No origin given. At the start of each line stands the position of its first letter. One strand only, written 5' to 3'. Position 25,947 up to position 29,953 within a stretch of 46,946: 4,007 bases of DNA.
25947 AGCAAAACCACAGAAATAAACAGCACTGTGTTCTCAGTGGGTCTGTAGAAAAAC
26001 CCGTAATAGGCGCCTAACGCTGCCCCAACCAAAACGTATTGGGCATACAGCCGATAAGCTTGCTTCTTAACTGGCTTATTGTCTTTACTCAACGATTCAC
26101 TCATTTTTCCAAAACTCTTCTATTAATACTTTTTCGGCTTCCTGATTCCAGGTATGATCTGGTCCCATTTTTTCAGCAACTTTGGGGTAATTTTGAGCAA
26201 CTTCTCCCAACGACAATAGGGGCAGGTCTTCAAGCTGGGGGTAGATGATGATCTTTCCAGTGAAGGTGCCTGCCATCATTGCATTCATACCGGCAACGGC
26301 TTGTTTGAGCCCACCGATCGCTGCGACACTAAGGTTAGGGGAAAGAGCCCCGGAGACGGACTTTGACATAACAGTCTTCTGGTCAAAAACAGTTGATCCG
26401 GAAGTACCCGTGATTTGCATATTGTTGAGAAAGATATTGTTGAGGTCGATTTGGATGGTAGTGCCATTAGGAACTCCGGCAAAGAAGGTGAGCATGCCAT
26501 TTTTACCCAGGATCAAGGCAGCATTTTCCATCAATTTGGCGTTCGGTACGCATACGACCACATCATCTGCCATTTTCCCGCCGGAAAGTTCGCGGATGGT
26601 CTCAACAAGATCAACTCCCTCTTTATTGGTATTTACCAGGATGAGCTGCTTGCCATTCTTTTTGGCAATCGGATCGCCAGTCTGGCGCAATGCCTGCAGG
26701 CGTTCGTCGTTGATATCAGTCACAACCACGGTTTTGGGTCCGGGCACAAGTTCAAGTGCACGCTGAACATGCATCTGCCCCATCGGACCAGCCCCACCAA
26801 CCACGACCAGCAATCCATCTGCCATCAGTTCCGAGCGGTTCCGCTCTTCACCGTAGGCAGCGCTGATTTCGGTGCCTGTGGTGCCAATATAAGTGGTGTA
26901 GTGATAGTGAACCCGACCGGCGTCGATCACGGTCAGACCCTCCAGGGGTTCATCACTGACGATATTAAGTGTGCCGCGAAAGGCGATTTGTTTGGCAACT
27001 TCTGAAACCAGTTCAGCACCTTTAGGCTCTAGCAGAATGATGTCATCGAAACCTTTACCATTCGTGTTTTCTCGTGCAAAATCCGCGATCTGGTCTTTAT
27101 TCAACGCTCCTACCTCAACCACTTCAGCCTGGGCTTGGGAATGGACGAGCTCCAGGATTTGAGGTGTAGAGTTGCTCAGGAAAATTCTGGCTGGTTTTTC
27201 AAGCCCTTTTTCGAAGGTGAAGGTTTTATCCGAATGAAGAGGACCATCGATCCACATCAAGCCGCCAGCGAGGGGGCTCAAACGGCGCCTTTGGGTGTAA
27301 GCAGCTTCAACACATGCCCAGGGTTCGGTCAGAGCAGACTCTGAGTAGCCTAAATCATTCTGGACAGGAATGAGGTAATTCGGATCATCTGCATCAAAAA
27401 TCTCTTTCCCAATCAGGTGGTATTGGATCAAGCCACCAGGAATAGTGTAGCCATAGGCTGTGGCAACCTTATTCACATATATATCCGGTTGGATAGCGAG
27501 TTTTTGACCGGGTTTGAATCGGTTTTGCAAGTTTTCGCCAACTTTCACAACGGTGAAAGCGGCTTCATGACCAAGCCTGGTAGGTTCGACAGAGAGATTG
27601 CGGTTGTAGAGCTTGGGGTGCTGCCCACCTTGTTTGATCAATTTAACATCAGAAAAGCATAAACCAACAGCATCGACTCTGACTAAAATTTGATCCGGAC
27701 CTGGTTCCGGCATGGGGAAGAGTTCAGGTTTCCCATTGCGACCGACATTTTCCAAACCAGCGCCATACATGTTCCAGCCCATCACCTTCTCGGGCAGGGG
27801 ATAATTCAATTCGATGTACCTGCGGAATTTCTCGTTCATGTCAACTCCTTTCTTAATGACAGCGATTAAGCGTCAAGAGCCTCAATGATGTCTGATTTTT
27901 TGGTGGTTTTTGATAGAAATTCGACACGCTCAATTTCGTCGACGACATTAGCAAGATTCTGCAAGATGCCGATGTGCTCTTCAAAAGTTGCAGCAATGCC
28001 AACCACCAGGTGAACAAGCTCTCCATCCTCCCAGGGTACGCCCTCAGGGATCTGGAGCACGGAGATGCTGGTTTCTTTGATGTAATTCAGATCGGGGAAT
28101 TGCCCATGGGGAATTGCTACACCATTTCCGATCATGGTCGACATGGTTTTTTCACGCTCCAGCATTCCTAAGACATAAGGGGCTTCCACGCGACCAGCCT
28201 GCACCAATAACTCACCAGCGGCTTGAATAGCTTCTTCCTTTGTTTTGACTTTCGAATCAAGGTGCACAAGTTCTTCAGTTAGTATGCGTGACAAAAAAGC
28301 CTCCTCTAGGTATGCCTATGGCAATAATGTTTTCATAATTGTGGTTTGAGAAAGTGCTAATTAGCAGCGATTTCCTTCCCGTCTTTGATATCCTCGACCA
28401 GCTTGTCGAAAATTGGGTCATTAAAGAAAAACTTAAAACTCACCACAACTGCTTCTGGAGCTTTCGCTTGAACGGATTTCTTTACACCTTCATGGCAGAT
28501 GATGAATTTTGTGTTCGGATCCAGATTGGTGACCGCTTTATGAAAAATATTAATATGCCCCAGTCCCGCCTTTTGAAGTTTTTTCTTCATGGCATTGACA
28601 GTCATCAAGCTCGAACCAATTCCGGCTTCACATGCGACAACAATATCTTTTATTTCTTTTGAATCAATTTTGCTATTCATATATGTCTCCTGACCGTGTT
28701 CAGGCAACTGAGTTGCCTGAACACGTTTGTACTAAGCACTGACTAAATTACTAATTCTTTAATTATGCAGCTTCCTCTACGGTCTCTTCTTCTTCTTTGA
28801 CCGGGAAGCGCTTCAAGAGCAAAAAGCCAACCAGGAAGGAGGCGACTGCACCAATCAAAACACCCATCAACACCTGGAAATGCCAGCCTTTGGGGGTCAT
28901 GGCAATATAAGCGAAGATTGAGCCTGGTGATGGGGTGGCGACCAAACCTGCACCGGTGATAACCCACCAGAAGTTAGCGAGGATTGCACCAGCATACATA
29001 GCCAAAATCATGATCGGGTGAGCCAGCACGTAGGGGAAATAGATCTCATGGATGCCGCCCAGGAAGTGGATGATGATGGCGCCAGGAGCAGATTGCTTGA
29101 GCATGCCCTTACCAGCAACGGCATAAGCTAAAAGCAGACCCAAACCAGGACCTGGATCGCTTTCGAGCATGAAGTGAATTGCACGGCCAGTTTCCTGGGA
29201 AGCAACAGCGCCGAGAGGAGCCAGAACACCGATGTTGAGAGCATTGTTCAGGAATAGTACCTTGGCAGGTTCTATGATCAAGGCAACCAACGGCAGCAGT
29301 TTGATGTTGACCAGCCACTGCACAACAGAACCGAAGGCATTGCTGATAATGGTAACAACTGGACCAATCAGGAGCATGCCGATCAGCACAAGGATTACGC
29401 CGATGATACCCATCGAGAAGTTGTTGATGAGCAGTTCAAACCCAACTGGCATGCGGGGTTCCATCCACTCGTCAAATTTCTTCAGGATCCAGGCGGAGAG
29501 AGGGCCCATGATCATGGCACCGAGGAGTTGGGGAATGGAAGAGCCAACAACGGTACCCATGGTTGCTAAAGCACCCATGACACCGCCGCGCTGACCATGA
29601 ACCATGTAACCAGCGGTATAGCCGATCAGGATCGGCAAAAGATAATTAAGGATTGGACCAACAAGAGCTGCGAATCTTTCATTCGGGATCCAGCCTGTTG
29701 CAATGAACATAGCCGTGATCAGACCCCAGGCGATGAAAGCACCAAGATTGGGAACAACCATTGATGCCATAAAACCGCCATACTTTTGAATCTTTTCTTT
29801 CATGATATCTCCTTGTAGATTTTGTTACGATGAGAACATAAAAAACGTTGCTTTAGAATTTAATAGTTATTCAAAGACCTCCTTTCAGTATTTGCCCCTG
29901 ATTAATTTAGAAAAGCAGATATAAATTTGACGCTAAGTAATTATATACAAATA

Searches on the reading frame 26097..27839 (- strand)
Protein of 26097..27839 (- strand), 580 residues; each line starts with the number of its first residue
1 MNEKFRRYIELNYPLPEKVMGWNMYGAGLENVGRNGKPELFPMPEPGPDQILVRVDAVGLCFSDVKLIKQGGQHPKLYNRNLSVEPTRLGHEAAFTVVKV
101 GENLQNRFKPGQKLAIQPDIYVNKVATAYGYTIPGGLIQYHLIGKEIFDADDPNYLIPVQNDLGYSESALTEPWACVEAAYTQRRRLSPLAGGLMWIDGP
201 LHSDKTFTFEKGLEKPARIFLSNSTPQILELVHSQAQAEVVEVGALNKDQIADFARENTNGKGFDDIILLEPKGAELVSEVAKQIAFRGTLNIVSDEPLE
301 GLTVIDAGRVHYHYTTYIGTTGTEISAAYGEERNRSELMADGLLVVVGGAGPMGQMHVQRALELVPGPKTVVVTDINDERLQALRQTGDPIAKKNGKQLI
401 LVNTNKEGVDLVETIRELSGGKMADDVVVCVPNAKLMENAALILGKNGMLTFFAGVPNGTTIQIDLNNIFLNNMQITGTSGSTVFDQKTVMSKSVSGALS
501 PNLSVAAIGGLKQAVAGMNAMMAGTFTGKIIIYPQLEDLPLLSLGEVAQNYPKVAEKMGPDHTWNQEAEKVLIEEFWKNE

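Call 43: search_protein_families(library=pfam, proteins=[window:26097-27839:-], max_evalue=0.00001)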
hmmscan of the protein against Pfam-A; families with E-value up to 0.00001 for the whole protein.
window:26097-27839:- (580 aa): 2 families
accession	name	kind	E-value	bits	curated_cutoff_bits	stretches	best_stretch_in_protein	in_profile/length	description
PF00107.32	ADH_zinc_N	-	2.6e-17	63.4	31.8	1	353-483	2-116/129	Zinc-binding dehydrogenase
PF08240.17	ADH_N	-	3.4e-10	40.5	23.5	1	47-119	1-65/104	Alcohol dehydrogenase GroES-like domain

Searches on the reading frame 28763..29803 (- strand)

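Call 43: search_protein_families(library=pfam, proteins=[window:28763-29803:-], max_evalue=0.00001)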
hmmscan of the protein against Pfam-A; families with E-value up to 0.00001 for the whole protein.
window:28763-29803:- (346 aa): 1 family
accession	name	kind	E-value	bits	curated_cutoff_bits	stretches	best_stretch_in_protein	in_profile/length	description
PF02378.23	PTS_EIIC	-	4.9e-19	69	30.7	1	14-272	2-319/319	Phosphotransferase system, EIIC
